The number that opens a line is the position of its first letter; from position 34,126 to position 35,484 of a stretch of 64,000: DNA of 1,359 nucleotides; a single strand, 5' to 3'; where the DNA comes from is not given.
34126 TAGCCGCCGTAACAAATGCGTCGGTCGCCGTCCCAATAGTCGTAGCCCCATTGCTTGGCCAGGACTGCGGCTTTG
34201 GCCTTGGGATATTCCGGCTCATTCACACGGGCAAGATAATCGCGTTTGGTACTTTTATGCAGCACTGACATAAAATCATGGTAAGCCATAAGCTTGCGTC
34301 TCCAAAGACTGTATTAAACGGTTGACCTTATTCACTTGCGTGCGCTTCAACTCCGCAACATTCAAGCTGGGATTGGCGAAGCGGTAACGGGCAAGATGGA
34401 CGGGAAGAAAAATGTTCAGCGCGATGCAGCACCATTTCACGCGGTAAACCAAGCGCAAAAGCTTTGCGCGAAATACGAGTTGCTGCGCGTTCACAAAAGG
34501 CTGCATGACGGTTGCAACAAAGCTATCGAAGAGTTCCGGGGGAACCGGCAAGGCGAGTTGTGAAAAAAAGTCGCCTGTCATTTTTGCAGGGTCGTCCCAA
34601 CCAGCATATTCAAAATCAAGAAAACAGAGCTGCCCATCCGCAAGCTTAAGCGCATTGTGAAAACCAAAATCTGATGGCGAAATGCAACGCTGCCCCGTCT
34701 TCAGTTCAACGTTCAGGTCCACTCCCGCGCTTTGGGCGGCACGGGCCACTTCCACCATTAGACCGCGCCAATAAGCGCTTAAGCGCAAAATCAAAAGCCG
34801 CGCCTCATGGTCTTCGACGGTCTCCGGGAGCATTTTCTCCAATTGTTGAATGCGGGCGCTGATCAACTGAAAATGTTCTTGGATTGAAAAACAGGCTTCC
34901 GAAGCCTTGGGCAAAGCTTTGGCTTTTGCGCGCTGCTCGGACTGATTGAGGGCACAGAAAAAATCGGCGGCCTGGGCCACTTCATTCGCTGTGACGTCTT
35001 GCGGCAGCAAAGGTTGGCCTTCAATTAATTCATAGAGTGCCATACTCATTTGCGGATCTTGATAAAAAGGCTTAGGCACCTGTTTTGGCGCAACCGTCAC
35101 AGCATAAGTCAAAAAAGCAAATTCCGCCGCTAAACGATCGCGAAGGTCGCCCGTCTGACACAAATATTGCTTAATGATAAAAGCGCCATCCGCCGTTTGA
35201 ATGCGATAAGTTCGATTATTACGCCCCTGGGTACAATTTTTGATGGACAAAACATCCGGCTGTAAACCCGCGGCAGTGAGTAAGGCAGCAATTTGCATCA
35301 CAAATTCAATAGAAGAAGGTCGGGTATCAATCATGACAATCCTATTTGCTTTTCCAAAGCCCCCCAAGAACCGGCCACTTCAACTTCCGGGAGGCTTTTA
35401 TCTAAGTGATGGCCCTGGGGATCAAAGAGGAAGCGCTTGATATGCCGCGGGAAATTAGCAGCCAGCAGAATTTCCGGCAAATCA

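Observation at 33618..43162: Eleven-gene operon joining an ADP/CDP-heptose-like line to a split transketolase, a ChoK-fold kinase, a HAD phosphatase and a methyltransferase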

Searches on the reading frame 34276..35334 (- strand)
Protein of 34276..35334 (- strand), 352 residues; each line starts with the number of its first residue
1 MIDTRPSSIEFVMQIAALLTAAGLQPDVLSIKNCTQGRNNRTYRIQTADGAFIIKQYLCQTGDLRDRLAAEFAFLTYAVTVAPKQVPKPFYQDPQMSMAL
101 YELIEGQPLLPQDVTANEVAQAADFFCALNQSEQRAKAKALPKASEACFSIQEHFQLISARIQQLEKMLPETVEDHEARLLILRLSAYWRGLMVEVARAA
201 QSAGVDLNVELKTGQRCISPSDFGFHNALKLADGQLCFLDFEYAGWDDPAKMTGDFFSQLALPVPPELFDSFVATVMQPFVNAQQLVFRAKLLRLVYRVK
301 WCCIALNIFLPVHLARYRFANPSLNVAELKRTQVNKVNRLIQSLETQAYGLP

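Call 5: search_protein_families(library=pfam, proteins=[window:34276-35334:-])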
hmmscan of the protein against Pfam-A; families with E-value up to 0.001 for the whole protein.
window:34276-35334:- (352 aa): 1 family
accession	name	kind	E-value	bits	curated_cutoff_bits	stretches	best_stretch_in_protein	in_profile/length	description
PF01636.29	APH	-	8.6e-12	45.8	23.2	1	31-250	2-203/239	Phosphotransferase enzyme family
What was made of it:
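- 34276..35334 (-): Choline-kinase/APH-fold small-molecule kinase. PF01636 (call 5).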

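Call 7: search_protein_families(library=ncbifam, proteins=[window:34276-35334:-], max_evalue=0.00001)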
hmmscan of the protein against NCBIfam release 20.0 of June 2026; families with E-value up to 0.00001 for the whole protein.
window:34276-35334:- (352 aa): 0 families

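Call 17: find_homologous_proteins(query=window:34276-35334:-, max_evalue=1e-10)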
Query window:34276-35334:- (352 aa): 5177 proteins with E <= 1e-10 among 8000 candidates; the best 120 are listed.
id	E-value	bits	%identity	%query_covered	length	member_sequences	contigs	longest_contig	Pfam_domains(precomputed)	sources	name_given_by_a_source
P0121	4.3e-232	787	100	100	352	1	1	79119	PF01636.30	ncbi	-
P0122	2.2e-154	532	70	100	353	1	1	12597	PF01636.30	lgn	-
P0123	1.7e-152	526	68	98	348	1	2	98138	PF01636.30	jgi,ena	-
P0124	2.8e-151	522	67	100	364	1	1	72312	PF01636.30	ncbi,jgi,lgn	-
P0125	6.0e-150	517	67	99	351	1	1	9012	PF01636.30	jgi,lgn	-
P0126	1.0e-147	510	69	96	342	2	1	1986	PF01636.30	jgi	-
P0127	2.4e-144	499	64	100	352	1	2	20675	PF01636.30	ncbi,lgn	-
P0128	6.8e-139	481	65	95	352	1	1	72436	PF01633.27,PF01636.30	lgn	-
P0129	9.9e-135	467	61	98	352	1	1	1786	PF01636.30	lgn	-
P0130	2.3e-129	450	61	100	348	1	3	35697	PF01636.30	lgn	-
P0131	2.4e-127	443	57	97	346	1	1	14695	PF01633.27,PF01636.30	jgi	-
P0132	5.8e-127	442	58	100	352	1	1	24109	PF01636.30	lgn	-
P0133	9.2e-126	438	57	97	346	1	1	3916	PF01636.30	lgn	-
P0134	5.3e-125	435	59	96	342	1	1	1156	PF01636.30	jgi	jgi:hypothetical protein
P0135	4.7e-124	432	58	96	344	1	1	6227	PF01633.27,PF01636.30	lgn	-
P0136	9.0e-123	428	56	98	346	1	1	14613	PF01636.30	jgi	jgi:hypothetical protein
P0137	1.1e-122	428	56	96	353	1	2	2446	PF01636.30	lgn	-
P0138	1.2e-120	421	56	96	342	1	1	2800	PF01636.30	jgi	-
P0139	2.0e-120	420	56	94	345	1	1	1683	PF01636.30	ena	-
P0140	2.5e-120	420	57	94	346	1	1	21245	PF01636.30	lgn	-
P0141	3.4e-120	420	55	96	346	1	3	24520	PF01636.30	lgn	-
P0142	1.7e-119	417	56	97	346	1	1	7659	PF01636.30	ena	-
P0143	5.6e-119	416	57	96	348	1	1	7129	PF01636.30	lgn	-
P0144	1.2e-118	415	55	96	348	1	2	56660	PF01636.30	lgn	-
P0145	2.4e-118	414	57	94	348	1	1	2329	PF01636.30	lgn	-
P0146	7.5e-118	412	56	96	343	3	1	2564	PF01636.30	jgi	-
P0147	1.5e-117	411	55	95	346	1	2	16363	PF01636.30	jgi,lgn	jgi:hypothetical protein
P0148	1.7e-117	411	54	98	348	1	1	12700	PF01636.30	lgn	-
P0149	1.5e-116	408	55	97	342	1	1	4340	PF01633.27,PF01636.30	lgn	-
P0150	6.9e-116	406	53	98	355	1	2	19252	PF01636.30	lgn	-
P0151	1.6e-115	404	53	95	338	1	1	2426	PF01636.30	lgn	-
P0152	2.5e-115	404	55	93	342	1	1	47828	PF01636.30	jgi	jgi:hypothetical protein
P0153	1.2e-114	401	57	96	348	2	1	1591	PF01636.30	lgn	-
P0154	1.7e-114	401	53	95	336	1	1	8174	PF01636.30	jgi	jgi:thiamine kinase-like enzyme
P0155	1.3e-113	398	54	94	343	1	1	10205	PF01633.27,PF01636.30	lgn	-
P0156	1.3e-113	398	55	98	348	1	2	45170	PF01636.30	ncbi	-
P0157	2.7e-113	397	55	96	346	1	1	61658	PF01636.30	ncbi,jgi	jgi:hypothetical protein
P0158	8.0e-113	395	53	97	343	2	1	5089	PF01636.30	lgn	-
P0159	8.5e-113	395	54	94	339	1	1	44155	PF01636.30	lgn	-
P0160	1.6e-112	394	56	94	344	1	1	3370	PF01636.30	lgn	-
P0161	6.2e-112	393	56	97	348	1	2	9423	PF01636.30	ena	-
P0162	2.3e-111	391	55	96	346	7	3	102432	PF01636.30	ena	-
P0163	3.1e-111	390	51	98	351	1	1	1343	PF01636.30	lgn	-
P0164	3.1e-111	390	53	97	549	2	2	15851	PF01636.30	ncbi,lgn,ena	-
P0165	4.8e-111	390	53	95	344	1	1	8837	PF01636.30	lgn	-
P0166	6.1e-111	389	54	97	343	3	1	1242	PF01636.30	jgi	-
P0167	7.5e-111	389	55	97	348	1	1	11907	PF01636.30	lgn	-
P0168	1.2e-110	388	54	96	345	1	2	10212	PF01636.30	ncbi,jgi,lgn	-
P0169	2.7e-110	387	52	97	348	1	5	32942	PF01636.30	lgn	-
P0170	2.9e-110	387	53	96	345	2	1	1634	PF01636.30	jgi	-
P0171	3.0e-110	387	54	93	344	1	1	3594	PF01633.27,PF01636.30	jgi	-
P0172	4.0e-110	387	54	93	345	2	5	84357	PF01633.27,PF01636.30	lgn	-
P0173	5.0e-110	386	53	94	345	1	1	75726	PF01633.27,PF01636.30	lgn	-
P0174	7.4e-110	386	53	96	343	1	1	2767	PF01636.30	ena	-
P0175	1.5e-109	385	51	99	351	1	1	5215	PF01636.30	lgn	-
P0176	1.7e-109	384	53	99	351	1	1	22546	PF01636.30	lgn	-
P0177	2.5e-109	384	53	97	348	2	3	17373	PF01633.27,PF01636.30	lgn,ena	-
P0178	2.7e-109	384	54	96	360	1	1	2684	PF01636.30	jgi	jgi:hypothetical protein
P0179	6.7e-109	383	51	96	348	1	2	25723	PF01636.30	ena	-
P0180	6.9e-109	383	52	97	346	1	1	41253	PF01636.30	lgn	-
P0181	7.5e-109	382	51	98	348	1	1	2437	PF01633.27,PF01636.30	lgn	-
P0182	8.6e-109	382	52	95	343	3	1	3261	PF01636.30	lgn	-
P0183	1.5e-108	381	52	96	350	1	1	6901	PF01636.30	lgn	-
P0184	1.5e-108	381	53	96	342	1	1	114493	PF01636.30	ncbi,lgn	-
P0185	1.6e-108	381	51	97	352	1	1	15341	PF01636.30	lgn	-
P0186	1.8e-108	381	52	94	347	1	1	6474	PF01636.30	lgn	-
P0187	2.3e-108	381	52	98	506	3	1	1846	PF01636.30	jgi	jgi:hypothetical protein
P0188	2.6e-108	381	53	96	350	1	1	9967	PF01636.30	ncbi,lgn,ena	-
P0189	6.4e-108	379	53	97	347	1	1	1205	PF01636.30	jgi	jgi:hypothetical protein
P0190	8.7e-108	379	52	97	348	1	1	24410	PF01636.30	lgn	-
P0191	1.4e-107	378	54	96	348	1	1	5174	PF01636.30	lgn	-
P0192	1.6e-107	378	54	90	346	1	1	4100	PF01636.30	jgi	jgi:hypothetical protein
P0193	1.6e-107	378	52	96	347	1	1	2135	PF01636.30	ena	-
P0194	2.0e-107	378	54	96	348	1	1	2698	PF01636.30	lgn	-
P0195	2.9e-107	377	53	94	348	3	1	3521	PF01636.30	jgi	jgi:hypothetical protein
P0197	3.1e-107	377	51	97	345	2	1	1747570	PF01636.30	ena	-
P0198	3.4e-107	377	53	99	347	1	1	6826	PF01636.30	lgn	-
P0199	3.8e-107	377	53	96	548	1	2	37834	PF01636.30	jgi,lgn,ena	-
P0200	5.1e-107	376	53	98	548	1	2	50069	PF01636.30,PF12710.14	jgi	jgi:Phosphotransferase enzyme family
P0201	7.5e-107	376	52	97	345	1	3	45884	PF01636.30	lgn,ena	-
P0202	1.1e-106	375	52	97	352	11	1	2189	PF01636.30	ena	-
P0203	1.2e-106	375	50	97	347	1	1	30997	PF01633.27,PF01636.30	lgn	-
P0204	1.7e-106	375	53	90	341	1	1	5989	PF01636.30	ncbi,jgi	jgi:hypothetical protein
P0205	1.9e-106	375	53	95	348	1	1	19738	PF01636.30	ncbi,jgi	jgi:hypothetical protein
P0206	2.0e-106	374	54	96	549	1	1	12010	PF01636.30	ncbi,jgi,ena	jgi:hypothetical protein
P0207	2.0e-106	374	53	95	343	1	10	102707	PF01636.30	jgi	jgi:hypothetical protein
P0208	2.1e-106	374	50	97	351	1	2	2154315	PF01633.27,PF01636.30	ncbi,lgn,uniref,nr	ncbi:phosphotransferase [Aquicella lusitana]|uniref:Phosphotransferase family enzyme n=1 Tax=Aquicel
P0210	2.6e-106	374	51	98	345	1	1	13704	PF01636.30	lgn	-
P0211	2.6e-106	374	50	96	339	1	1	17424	PF01636.30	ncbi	-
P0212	3.4e-106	374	54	93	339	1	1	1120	PF01636.30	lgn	-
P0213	4.0e-106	373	52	98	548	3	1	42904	PF01636.30,PF12710.14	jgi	jgi:Phosphotransferase enzyme family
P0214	4.2e-106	373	53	96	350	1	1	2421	PF01633.27,PF01636.30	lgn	-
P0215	4.5e-106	373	53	93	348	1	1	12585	PF01636.30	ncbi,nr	ncbi:MAG: aminoglycoside phosphotransferase family protein [Proteobacteria bacterium]|nr:aminoglycos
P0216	4.7e-106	373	51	98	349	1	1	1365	PF01636.30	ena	-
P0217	4.8e-106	373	53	92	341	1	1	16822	PF01636.30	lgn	-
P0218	5.6e-106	373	51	97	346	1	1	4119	PF01633.27,PF01636.30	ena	-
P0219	6.1e-106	373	52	97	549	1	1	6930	PF01636.30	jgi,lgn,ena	-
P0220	7.2e-106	373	50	96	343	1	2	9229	PF01633.27,PF01636.30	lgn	-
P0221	7.5e-106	373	51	95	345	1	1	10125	PF01636.30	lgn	-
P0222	1.0e-105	372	50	97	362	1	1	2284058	PF01636.30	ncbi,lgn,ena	-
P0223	1.4e-105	372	54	95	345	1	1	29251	PF01636.30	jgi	jgi:hypothetical protein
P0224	2.1e-105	371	50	93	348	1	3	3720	PF01636.30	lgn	-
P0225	2.1e-105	371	51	96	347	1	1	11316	PF01636.30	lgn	-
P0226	2.3e-105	371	52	97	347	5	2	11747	PF01636.30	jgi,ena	-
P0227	2.3e-105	371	50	97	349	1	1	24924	PF01636.30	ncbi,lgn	-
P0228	2.6e-105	371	52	98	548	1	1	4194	PF01636.30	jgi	jgi:hypothetical protein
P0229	2.9e-105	371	52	96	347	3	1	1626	PF01636.30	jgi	-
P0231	4.3e-105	370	53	98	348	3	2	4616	PF01636.30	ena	-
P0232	4.3e-105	370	51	94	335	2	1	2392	PF01636.30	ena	-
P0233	6.2e-105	370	52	94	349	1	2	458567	PF01636.30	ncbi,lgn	-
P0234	9.0e-105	369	52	92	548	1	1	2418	PF01636.30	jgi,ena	-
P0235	1.2e-104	369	50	96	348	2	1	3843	PF01636.30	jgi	-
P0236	1.5e-104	368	49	97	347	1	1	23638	PF01636.30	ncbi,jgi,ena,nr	ncbi:MAG: phosphotransferase [Gammaproteobacteria bacterium]|nr:phosphotransferase [Gammaproteobacte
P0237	2.1e-104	368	53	95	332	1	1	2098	PF01636.30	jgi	jgi:Phosphotransferase enzyme family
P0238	2.2e-104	368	49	97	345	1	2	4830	PF01636.30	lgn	-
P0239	2.3e-104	368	53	93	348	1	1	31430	PF01636.30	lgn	-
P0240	2.6e-104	368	53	96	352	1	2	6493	PF01636.30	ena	-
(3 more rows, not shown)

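Call 18: find_encoding_contigs(protein=P0208, flank=10000, max_places=1)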
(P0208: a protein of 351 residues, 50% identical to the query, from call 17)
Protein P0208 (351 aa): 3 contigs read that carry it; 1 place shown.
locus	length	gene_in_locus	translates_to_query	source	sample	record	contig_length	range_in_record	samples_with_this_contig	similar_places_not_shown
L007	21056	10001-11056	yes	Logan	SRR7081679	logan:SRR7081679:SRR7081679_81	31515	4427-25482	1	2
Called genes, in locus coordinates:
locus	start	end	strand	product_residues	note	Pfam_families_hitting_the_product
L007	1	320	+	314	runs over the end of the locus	PF00535:Glycos_transf_2, PF10111:Glyco_tranf_2_2 (weak)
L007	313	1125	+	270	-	PF05721:PhyH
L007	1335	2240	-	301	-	PF01370:Epimerase, PF04321:RmlD_sub_bind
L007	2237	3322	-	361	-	PF01408:GFO_IDH_MocA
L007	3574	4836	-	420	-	PF08421:Methyltransf_13, PF13489:Methyltransf_23, PF08241:Methyltransf_11 (weak), PF08242:Methyltransf_12, PF13649:Methyltransf_25 (faint), PF08484:Methyltransf_14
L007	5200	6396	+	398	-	PF13489:Methyltransf_23, PF13847:Methyltransf_31, PF08241:Methyltransf_11, PF08242:Methyltransf_12, PF13649:Methyltransf_25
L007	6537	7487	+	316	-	PF01073:3Beta_HSD, PF01370:Epimerase, PF04321:RmlD_sub_bind, PF13460:NAD_binding_10, PF16363:GDP_Man_Dehyd, PF07993:NAD_binding_4 (weak)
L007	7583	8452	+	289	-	PF13292:DXP_synthase_N, PF00456:Transketolase_N, PF00676:E1_dh, PF02775:TPP_enzyme_C (faint)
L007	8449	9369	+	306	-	PF02779:Transket_pyr, PF02780:Transketolase_C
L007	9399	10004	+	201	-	-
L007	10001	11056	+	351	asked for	PF01636:APH, PF01633:Choline_kinase (weak)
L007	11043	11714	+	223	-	PF05175:MTS (weak), PF13489:Methyltransf_23, PF01209:Ubie_methyltran, PF02353:CMAS (weak), PF13847:Methyltransf_31, PF08241:Methyltransf_11, PF08242:Methyltransf_12, PF13649:Methyltransf_25, +1 more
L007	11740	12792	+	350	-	PF08240:ADH_N, PF16912:Glu_dehyd_C, PF00107:ADH_zinc_N, PF13602:ADH_zinc_N_2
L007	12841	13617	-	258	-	PF04989:RMNT_CmcI, PF13578:Methyltransf_24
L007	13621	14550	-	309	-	PF01370:Epimerase, PF16363:GDP_Man_Dehyd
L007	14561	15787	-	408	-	PF08421:Methyltransf_13, PF13489:Methyltransf_23, PF08242:Methyltransf_12 (faint), PF08484:Methyltransf_14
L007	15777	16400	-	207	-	PF00908:dTDP_sugar_isom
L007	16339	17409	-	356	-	PF01370:Epimerase, PF02719:Polysacc_synt_2, PF04321:RmlD_sub_bind, PF01073:3Beta_HSD (weak), PF07993:NAD_binding_4 (faint), PF16363:GDP_Man_Dehyd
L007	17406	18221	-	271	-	PF00483:NTP_transferase, PF12804:NTP_transf_3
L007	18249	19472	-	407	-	PF00535:Glycos_transf_2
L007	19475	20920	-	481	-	PF00005:ABC_tran, PF14524:Wzt_C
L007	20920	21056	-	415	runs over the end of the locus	-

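Call 19: find_encoding_contigs(protein=P0200, flank=10000, max_places=1)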
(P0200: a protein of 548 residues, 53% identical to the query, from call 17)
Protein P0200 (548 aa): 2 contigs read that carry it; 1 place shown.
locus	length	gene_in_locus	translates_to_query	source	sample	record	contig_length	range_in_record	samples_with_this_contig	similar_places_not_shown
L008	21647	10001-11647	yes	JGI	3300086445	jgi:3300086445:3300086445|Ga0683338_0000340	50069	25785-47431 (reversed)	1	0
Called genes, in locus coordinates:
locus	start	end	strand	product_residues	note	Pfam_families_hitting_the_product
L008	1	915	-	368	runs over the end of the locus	PF01370:Epimerase, PF04321:RmlD_sub_bind (weak), PF16363:GDP_Man_Dehyd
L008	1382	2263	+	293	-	PF02397:Bac_transf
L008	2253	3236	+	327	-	PF04321:RmlD_sub_bind, PF01073:3Beta_HSD, PF01370:Epimerase, PF02719:Polysacc_synt_2 (weak), PF07993:NAD_binding_4 (faint), PF13460:NAD_binding_10, PF16363:GDP_Man_Dehyd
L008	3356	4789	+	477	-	PF01467:CTP_transf_like, PF00294:PfkB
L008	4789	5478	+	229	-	PF00483:NTP_transferase, PF12804:NTP_transf_3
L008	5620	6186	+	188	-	PF13580:SIS_2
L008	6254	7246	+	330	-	PF01370:Epimerase, PF04321:RmlD_sub_bind (weak), PF16363:GDP_Man_Dehyd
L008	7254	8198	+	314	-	PF01073:3Beta_HSD, PF01370:Epimerase, PF02719:Polysacc_synt_2 (weak), PF04321:RmlD_sub_bind, PF07993:NAD_binding_4 (faint), PF13460:NAD_binding_10, PF16363:GDP_Man_Dehyd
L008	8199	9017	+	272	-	PF00456:Transketolase_N, PF00676:E1_dh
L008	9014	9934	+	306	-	PF02779:Transket_pyr, PF02780:Transketolase_C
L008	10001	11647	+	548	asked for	PF12710:HAD (faint), PF01636:APH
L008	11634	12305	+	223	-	PF13489:Methyltransf_23, PF01209:Ubie_methyltran, PF05175:MTS (weak), PF07021:MetW (weak), PF13847:Methyltransf_31, PF08241:Methyltransf_11, PF08242:Methyltransf_12, PF13649:Methyltransf_25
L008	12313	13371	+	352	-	PF08240:ADH_N, PF16912:Glu_dehyd_C (weak), PF00107:ADH_zinc_N, PF13602:ADH_zinc_N_2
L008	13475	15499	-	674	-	PF27114:Phage_tail_beta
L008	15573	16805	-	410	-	PF14907:NTP_transf_5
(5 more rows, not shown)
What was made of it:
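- HAD-kinase fusions suggest consecutive steps (calls 17, 19).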

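Call 20: find_encoding_contigs(protein=P0222, flank=10000, max_places=1)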
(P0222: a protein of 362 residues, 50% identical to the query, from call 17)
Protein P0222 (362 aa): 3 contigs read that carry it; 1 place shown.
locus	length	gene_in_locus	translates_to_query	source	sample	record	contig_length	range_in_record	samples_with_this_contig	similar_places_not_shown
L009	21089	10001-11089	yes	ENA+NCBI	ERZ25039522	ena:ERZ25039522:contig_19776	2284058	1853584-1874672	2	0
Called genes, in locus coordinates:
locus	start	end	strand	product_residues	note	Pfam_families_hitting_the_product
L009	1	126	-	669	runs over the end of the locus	PF00535:Glycos_transf_2, PF00534:Glycos_transf_1, PF13692:Glyco_trans_1_4, PF13524:Glyco_trans_1_2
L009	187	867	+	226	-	PF13489:Methyltransf_23, PF05401:NodS (weak), PF13847:Methyltransf_31, PF08241:Methyltransf_11, PF08242:Methyltransf_12, PF13649:Methyltransf_25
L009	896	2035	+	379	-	PF08421:Methyltransf_13, PF13489:Methyltransf_23 (weak), PF08484:Methyltransf_14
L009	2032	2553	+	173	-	PF19480:DUF6016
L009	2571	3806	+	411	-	-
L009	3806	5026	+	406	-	PF01266:DAO, PF06039:Mqo (faint), PF13450:NAD_binding_8 (weak)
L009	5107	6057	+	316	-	PF01073:3Beta_HSD, PF01370:Epimerase, PF02719:Polysacc_synt_2 (faint), PF04321:RmlD_sub_bind, PF13460:NAD_binding_10, PF16363:GDP_Man_Dehyd, PF07993:NAD_binding_4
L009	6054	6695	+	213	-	PF13580:SIS_2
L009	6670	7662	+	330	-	PF01370:Epimerase, PF04321:RmlD_sub_bind, PF16363:GDP_Man_Dehyd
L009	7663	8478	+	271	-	PF00456:Transketolase_N, PF13292:DXP_synthase_N (faint), PF00676:E1_dh (weak)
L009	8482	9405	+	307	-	PF02779:Transket_pyr, PF22613:Transketolase_C_1 (faint), PF02780:Transketolase_C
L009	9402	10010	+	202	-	-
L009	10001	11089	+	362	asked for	PF01636:APH (faint)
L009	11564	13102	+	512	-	-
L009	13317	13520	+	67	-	-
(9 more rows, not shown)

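Call 23: search_solved_structures(query=window:34276-35334:-, max_evalue=0.01)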
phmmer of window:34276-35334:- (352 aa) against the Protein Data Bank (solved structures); distinct sequences matched with E-value up to 0.01: 0.
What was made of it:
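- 34276..35334 (-): There is no PDB sequence hit (call 23).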

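Call 27: find_related_loci(query=A1, collection=genome_contigs, flank=10000)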
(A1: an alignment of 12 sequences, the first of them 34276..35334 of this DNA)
Query A1 (352 aa) in genome_contigs; peptide patterns used: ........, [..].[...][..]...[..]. (x = any residue, [..] = any of these).
599 stretches matched a pattern (row limit reached: there are more); 576 encode a relative of the query (tblastn E <= 1e-3); the best 80 are kept; 80 distinct loci.
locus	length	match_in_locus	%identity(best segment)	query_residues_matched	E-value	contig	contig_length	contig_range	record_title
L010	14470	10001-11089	67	1-351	1e-162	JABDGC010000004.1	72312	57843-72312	MAG: Gammaproteobacteria bacterium isolate BWOrgHeat_Nextera67_MAG1 3300020998.a:Ga0206951_1008, whole genome shotgun se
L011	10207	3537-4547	54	14-350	5e-118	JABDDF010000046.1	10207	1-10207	MAG: Gammaproteobacteria bacterium isolate BWMinHeated_Nextera58_MAG3 3300020854.a:Ga0207126_1156, whole genome shotgun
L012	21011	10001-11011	53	10-346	2e-114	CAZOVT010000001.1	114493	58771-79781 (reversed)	MAG TPA_asm: uncultured Coxiellaceae bacterium isolate SRP344714_co1_408 genome assembly, contig: NODE_389_length_114493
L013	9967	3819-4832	53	14-350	2e-114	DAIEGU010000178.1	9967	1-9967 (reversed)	MAG TPA_asm: Gammaproteobacteria bacterium isolate clean993 k141_3229689, whole genome shotgun sequence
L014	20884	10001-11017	50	12-351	6e-112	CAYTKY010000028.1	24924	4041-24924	MAG TPA_asm: uncultured Coxiellaceae bacterium isolate SRP242652_co2_202 genome assembly, contig: NODE_2279_length_24924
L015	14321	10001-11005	50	10-346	5e-111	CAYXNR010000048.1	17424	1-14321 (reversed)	MAG TPA_asm: uncultured Coxiellaceae bacterium isolate SRP200132_co1_729 genome assembly, contig: NODE_5628_length_17424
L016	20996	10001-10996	52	14-345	7e-111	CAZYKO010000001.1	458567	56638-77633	MAG TPA_asm: uncultured Coxiellaceae bacterium isolate SRP242652_co2_220 genome assembly, contig: NODE_3_length_458567_c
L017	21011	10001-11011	51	8-344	4e-109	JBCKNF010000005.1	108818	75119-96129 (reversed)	Polaromonas sp. isolate SLM_MC1B_02-E07 Node_5_length_108818_cov_81.806384, whole genome shotgun sequence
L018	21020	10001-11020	51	6-345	1e-108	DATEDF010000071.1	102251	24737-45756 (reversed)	MAG TPA_asm: Gemmatimonadaceae bacterium isolate SMAG_U8291 k141_788640, whole genome shotgun sequence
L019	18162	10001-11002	51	15-349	5e-108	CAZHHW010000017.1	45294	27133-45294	MAG TPA_asm: uncultured Gammaproteobacteria bacterium isolate SRP193066_co2_437 genome assembly, contig: NODE_324_length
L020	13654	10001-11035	51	4-349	4e-107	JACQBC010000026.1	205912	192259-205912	MAG: Gammaproteobacteria bacterium isolate NC_groundwater_932_Pr1_S-0.2um_52_71 Montesol18-Sp2_coassembly_scaffold_64638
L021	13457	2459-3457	51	14-346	1e-105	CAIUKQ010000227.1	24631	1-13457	MAG: uncultured beta proteobacterium isolate Kiruna2_bin-4101 genome assembly, contig: bin-4101:227/514, whole genome sh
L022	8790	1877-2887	50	15-351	7e-105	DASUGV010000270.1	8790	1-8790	MAG TPA_asm: Rhodocyclaceae bacterium isolate SMAG_U1415 k141_1101357, whole genome shotgun sequence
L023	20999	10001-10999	49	18-351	4e-103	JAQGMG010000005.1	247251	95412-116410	MAG: Rhodocyclales bacterium isolate RYN_555 scaffold_2741897, whole genome shotgun sequence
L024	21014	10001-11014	49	14-351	1e-101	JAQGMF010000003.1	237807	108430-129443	MAG: Rhodocyclales bacterium isolate RYN_554 scaffold_2734617, whole genome shotgun sequence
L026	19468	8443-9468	50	10-351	7e-110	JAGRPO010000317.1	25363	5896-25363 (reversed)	MAG: Betaproteobacteria bacterium isolate BP07 k141_21762, whole genome shotgun sequence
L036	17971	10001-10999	44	11-345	3e-83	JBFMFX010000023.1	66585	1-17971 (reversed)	MAG: Pseudomonadota bacterium isolate MAG282 MAG282_23, whole genome shotgun sequence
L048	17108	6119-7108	42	7-343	3e-79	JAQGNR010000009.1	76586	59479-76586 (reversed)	MAG: Herbaspirillum sp. isolate RYN_592 scaffold_1572431, whole genome shotgun sequence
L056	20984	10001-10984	41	7-343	3e-77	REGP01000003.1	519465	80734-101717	Oxalobacteraceae bacterium CAVE-383 NODE_3_length_519465_cov_176.454776, whole genome shotgun sequence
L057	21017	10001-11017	41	8-345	3e-77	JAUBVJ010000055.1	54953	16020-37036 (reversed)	Microcoleus sp. AR_TQ3_B6 NODE_131_length_54953_cov_19.074113, whole genome shotgun sequence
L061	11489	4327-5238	43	39-341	6e-76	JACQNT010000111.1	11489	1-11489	MAG: Acidobacteria bacterium isolate NC_groundwater_1262_Ag_S-0.2um_70_65 S_p2_S4_coassembly_k141_1554039, whole genome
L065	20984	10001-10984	38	23-350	1e-75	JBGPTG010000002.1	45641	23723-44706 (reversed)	MAG: Gammaproteobacteria bacterium isolate OBJ1_062018_110_74 k141_1469371_length_45641_cov_34.1947, whole genome shotgu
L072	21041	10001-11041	40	11-351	3e-75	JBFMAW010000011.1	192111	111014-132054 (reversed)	MAG: Thermodesulfobacteriota bacterium isolate MAG148 MAG148_11, whole genome shotgun sequence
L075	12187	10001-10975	41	14-341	9e-75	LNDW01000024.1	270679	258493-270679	MAG: Betaproteobacteria bacterium Ga0077527 Ga0077527_123.1, whole genome shotgun sequence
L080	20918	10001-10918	43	39-347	1e-73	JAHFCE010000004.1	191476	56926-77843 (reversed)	MAG: Elusimicrobia bacterium isolate nzgw214 NODE_3_length_191477_cov_4.513707, whole genome shotgun sequence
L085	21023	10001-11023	40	14-351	4e-73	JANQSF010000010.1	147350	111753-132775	MAG: Phycisphaeraceae bacterium isolate IP29b_bin.9 k99_3474777, whole genome shotgun sequence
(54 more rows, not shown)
